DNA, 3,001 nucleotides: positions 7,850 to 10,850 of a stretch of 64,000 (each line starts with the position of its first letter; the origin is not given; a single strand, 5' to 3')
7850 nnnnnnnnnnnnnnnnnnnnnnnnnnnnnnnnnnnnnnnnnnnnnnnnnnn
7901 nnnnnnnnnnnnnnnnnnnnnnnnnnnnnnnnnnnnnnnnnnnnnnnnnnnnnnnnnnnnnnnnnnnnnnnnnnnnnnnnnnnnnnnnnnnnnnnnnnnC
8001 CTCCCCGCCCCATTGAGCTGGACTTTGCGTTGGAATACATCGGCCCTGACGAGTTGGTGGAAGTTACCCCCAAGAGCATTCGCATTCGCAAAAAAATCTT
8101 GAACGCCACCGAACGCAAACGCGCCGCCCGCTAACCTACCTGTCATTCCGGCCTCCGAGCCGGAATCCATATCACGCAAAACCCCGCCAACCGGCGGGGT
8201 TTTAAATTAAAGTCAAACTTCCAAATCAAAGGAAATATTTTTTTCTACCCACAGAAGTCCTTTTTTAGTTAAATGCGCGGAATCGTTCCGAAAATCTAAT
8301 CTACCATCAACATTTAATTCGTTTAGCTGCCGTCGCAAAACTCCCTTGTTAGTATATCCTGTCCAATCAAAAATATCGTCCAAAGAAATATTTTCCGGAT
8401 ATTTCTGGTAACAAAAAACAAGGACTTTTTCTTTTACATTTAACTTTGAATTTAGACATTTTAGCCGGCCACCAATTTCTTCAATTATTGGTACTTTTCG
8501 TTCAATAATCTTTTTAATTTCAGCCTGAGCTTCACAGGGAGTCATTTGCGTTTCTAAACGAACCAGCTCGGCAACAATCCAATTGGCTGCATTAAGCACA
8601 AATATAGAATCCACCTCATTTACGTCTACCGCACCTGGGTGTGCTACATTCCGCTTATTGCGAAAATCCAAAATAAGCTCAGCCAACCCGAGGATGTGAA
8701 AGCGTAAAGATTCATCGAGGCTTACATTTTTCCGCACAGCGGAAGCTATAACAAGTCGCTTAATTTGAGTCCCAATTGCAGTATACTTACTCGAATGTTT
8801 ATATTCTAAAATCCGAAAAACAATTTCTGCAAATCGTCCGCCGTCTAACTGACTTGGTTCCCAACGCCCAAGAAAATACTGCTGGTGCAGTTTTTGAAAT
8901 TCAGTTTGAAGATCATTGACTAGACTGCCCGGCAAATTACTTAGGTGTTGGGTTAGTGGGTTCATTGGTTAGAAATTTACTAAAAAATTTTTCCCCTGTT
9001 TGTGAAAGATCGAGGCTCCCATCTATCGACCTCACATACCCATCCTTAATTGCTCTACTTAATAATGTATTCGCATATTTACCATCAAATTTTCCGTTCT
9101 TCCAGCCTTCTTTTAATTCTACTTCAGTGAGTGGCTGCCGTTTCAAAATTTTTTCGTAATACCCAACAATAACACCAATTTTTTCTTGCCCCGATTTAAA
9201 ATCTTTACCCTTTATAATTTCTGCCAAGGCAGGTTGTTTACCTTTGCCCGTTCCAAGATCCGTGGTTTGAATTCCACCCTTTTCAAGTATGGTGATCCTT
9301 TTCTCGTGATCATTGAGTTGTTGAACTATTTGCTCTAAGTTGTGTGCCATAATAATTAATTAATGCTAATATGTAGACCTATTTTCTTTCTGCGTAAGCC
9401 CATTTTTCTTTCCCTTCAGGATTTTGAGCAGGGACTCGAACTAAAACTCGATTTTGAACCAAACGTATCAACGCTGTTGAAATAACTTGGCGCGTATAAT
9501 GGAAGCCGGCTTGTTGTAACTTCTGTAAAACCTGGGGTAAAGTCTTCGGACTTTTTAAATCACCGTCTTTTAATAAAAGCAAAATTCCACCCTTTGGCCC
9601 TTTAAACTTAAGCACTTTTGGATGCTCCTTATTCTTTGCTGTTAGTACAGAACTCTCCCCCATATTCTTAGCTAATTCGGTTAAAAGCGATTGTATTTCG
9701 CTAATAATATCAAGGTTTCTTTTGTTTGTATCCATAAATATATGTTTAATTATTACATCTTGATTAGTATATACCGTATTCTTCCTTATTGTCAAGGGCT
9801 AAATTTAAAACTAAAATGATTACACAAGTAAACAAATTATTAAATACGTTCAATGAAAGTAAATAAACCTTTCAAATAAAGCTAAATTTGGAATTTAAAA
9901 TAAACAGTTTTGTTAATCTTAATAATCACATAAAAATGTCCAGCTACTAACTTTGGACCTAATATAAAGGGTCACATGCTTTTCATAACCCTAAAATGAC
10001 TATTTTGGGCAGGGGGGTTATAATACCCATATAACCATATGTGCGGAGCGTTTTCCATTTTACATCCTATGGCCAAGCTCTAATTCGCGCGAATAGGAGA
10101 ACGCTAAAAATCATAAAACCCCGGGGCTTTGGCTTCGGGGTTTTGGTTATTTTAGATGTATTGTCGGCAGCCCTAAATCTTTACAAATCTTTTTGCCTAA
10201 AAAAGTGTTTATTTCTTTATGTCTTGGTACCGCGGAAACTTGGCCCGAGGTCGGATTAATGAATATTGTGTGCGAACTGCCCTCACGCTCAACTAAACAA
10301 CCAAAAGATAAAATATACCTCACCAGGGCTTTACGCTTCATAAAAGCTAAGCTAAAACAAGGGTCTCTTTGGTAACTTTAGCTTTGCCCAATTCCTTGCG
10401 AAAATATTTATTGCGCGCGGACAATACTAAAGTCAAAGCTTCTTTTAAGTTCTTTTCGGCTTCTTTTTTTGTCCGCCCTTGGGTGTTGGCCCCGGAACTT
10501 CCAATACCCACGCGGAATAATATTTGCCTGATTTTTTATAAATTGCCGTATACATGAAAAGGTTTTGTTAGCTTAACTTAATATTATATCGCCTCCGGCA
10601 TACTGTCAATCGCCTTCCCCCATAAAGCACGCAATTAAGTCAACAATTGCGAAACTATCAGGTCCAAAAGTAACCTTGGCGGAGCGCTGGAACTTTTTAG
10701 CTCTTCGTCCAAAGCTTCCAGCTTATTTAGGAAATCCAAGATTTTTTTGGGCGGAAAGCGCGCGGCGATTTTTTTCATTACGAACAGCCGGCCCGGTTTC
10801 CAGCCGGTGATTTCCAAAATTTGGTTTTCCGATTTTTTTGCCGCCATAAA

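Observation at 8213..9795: Low-GC three-gene islet with a HEPN-motif protein and two small winged-helix proteins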

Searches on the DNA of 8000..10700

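Call 75: search_rna_families(source=window, start=8000, end=10700, threshold=evalue, max_evalue=1)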
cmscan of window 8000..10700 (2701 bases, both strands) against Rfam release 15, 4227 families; matches with E-value up to 1: 3.
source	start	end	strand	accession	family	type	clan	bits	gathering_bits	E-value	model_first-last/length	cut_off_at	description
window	8170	8257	-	RF01772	rnk_pseudo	Cis-reg; leader;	-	25.7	55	0.17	1-108/108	no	Pseudomonas rnk leader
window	8145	8205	+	RF02450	ncr1175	Gene; sRNA;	-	24.1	60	0.22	1-110/110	no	Bacillus sRNA ncr1175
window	8178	8299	-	RF00195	RsmY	Gene; sRNA;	CL00106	21.5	57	0.02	1-121/121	no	RsmY RNA family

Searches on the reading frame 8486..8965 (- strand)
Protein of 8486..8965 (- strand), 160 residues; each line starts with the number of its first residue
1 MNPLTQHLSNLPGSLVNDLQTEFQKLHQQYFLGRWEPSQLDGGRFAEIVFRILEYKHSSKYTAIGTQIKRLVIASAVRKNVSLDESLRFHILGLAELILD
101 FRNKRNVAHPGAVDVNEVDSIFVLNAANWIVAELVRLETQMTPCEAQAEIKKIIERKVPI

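Call 46: predict_structure(alignment_id=A3)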
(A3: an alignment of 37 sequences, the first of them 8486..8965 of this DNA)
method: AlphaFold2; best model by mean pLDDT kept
length: 160 residues; sequences in the alignment: 37
mean_pLDDT: 87.5   pTM: 0.86
mean pLDDT of the five models: 87.5, 85.3, 84.4, 84.2, 82.8
residues with pLDDT >= 90: 96; 70-90: 47; 50-70: 14; < 50: 3
segments of 3 or more residues with pLDDT < 50: 158-160
pLDDT, mean of each block of 10 residues (from residue 1): 85 94 91 83 94 97 93 97 97 93 58 80 93 95 88 64
secondary structure, 60 per line:
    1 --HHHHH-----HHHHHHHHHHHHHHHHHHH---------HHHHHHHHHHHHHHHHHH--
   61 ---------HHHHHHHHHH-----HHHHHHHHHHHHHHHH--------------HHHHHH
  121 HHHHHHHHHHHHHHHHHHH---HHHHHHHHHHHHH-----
elements in order: H3-7 H13-31 H41-58 H70-79 H85-100 H115-139 H143-155

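Call 48: fold_search(model_id=the predicted structure, library=pdb)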
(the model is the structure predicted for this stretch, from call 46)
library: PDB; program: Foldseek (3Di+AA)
matches with E <= 10: 159; with E <= 0.001: 0
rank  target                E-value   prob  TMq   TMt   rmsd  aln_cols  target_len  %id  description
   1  1ufb_A                2.1e-01  0.97  0.46  0.55   6.4       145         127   15  Crystal structure of TT1696 from Thermus thermophilus HB8 (released 2003-11-28)
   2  1wol                  4.5e-01  0.95  0.44  0.55   6.7       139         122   14  Crystal Structure of ST0689, an archaeal HEPN homologue (released 2005-11-22)
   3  2hsb                  5.4e-01  0.97  0.51  0.61   5.9       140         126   11  Crystal structure of a hepn domain containing protein (af_0298) from archaeoglobus fulgidus at 1.95 A resolution (released 2006-08-15)
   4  8wdf                  9.5e-01  0.06  0.16  0.11  20.0       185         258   14  Chemoreceptor PilJ from Pseudomonas aeruginosa PA14 (released 2024-07-24)
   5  3o10_A                1.0e+00  0.85  0.50  0.57   5.6       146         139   10  Crystal structure of the HEPN domain from human sacsin (released 2011-03-30)
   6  1d3u_B                1.2e+00  0.08  0.18  0.16  18.5       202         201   15  TATA-BINDING PROTEIN/TRANSCRIPTION FACTOR (II)B/BRE+TATA-BOX COMPLEX FROM PYROCOCCUS WOESEI (released 1999-11-15)
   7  3o10_C                1.3e+00  0.54  0.41  0.46   6.2       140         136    9  Crystal structure of the HEPN domain from human sacsin (released 2011-03-30)
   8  8brd_D                1.5e+00  0.07  0.17  0.13  21.1       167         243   13  Mechanisms of ion selectivity and rotor coupling in the bacterial flagellar sodium-driven stator unit (released 2023-06-14)
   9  3c18_A                1.6e+00  0.77  0.46  0.27   7.2       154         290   10  Crystal structure of nucleotidyltransferase-like protein (ZP_00538802.1) from Exiguobacterium sibiricum 255-15 at 1.90 (released 2008-02-12)
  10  6tug_A                1.6e+00  0.47  0.46  0.22   8.8       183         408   12  Enterococcus italicus Csm6 bound to cyclic hexa-2'-fluoro-hexa-dAMP (released 2020-02-26)
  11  4xax_B                1.8e+00  0.21  0.22  0.22  10.2       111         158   16  Crystal structure of Thermus thermophilus CarD in complex with the Thermus aquaticus RNA polymerase beta1 domain (released 2015-09-16)
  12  1yjg_D                1.8e+00  0.15  0.31  0.31   8.7       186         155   10  Variable Small Protein 1 of Borrelia turicatae (VspA or Vsp1) (released 2006-01-24)
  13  6iuh_A                1.9e+00  0.72  0.44  0.54   4.9       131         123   16  Crystal structure of GIT1 PBD domain in complex with Liprin-alpha2 (released 2019-02-20)
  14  9e87_M                2.0e+00  0.21  0.23  0.23   9.4       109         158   17  De Novo Mycobacterium tuberculosis transcription initiation pre-RPO promoter complex with open Beta' clamp (RNA Polyme (released 2025-10-01)
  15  6edt_M                2.2e+00  0.20  0.22  0.23   8.8       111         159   17  Mycobacterium tuberculosis RNAP open promoter complex with RbpA/CarD and AP3 promoter (released 2018-11-21)
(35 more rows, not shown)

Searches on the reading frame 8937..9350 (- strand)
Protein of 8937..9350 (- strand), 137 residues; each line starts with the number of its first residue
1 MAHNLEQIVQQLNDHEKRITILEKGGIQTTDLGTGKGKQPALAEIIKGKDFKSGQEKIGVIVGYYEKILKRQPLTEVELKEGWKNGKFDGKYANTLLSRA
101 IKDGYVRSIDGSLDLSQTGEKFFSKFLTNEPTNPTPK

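Call 3: search_protein_families(library=pfam, proteins=[window:8937-9350:-], max_evalue=1)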
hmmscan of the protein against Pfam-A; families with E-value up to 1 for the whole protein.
window:8937-9350:- (137 aa): 0 families

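Call 4: search_protein_families(library=padloc, proteins=[window:8937-9350:-], max_evalue=1)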
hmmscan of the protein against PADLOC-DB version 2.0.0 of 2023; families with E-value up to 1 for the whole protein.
window:8937-9350:- (137 aa): 1 family
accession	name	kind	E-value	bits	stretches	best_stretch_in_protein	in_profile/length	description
PDLC03923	MkoB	-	0.0059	13.6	1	88-125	62-99/454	-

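Call 5: search_protein_families(library=ncbifam, proteins=[window:8937-9350:-], max_evalue=1)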
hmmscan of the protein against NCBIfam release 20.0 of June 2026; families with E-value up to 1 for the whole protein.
window:8937-9350:- (137 aa): 0 families

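Call 6: search_protein_families(library=phrogs, proteins=[window:8937-9350:-], max_evalue=1)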
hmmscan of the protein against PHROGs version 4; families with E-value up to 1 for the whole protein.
window:8937-9350:- (137 aa): 2 families
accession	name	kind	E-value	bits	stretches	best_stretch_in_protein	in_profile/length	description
phrog_1193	-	other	0.22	12.5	1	3-28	13-38/76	hemolysin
phrog_5225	-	unknown function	0.45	11.9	1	3-24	42-64/92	-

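Call 20: find_homologous_proteins(query=window:8937-9350:-)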
Query window:8937-9350:- (137 aa): 37 proteins with E <= 0.001 among 67 candidates.
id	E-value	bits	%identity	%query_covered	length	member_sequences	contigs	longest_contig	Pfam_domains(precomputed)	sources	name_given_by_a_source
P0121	2.8e-84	298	100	100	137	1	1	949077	-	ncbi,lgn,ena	-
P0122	6.8e-41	157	62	91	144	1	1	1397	-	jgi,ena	-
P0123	2.0e-40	156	62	84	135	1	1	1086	-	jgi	jgi:hypothetical protein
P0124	5.3e-39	151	58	89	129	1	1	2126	-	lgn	-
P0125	2.2e-38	149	59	91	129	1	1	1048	-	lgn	-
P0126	3.1e-38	149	58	90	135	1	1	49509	-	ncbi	-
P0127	6.2e-38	148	60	89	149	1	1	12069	-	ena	-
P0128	1.9e-37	146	52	96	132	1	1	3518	-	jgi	jgi:hypothetical protein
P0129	2.5e-37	146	59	90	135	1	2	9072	-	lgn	-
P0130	3.9e-37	145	57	93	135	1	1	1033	-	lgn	-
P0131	1.2e-36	144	57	90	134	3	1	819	-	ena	-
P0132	2.1e-36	143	54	89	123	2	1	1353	-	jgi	jgi:hypothetical protein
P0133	6.0e-36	141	55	95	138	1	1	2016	-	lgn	-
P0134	6.4e-36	141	54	93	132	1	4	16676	-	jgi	jgi:hypothetical protein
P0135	8.4e-36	141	56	90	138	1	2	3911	-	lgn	-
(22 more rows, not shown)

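Call 56: search_protein_families(library=pfam, alignment_id=A4, max_evalue=1)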
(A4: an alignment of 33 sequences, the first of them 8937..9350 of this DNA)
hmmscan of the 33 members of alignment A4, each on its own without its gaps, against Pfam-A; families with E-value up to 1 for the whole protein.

A. member 1, window:8937-9350:- (137 aa): 0 families

B. families by the number of members that match (of 33 scanned): 26 families (the first 25 are shown)
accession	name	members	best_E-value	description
PF23430.1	DUF7117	3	0.065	Family of unknown function (DUF7117)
PF10779.14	XhlA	2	0.0013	Haemolysin XhlA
PF17947.6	4HB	1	0.0026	Four helical bundle domain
PF08640.17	U3_assoc_6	1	0.0095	U3 small nucleolar RNA-associated protein 6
PF20811.2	PARG_cat_N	1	0.022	Poly (ADP-ribose) glycohydrolase (PARG), helical domain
PF21980.2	MksE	1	0.03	Condensin complex protein MksE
PF14106.11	DUF4279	1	0.033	Domain of unknown function (DUF4279)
PF06372.18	Gemin6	1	0.038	Gemin6 Sm-like domain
PF22440.1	SirC_C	1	0.056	SirC C-terminal domain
PF04965.19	GPW_gp25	1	0.057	Baseplate wedge protein gp25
PF22935.1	RM44_endonuclase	1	0.07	Large ribosomal subunit protein mL44, endonuclease domain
PF05531.17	NPV_P10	1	0.075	Nucleopolyhedrovirus P10 protein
PF11491.13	DUF3213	1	0.091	Protein of unknown function (DUF3213)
PF02979.21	NHase_alpha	1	0.091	Nitrile hydratase, alpha chain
PF23991.1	DUF7310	1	0.097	Coiled-coil region of unknown function (DUF7310)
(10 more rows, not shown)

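Call 57: search_solved_structures(query=A4, max_evalue=10, show_alignments=2)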
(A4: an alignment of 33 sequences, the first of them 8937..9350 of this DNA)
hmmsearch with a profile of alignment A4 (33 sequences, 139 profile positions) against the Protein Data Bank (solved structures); distinct sequences matched with E-value up to 10: 2.
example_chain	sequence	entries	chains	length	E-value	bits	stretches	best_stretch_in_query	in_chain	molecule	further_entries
3cve_A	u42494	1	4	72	0.1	15.5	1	4-54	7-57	Homer protein homolog 1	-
2oqq_A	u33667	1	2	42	0.55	13.2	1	13-49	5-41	Transcription factor HY5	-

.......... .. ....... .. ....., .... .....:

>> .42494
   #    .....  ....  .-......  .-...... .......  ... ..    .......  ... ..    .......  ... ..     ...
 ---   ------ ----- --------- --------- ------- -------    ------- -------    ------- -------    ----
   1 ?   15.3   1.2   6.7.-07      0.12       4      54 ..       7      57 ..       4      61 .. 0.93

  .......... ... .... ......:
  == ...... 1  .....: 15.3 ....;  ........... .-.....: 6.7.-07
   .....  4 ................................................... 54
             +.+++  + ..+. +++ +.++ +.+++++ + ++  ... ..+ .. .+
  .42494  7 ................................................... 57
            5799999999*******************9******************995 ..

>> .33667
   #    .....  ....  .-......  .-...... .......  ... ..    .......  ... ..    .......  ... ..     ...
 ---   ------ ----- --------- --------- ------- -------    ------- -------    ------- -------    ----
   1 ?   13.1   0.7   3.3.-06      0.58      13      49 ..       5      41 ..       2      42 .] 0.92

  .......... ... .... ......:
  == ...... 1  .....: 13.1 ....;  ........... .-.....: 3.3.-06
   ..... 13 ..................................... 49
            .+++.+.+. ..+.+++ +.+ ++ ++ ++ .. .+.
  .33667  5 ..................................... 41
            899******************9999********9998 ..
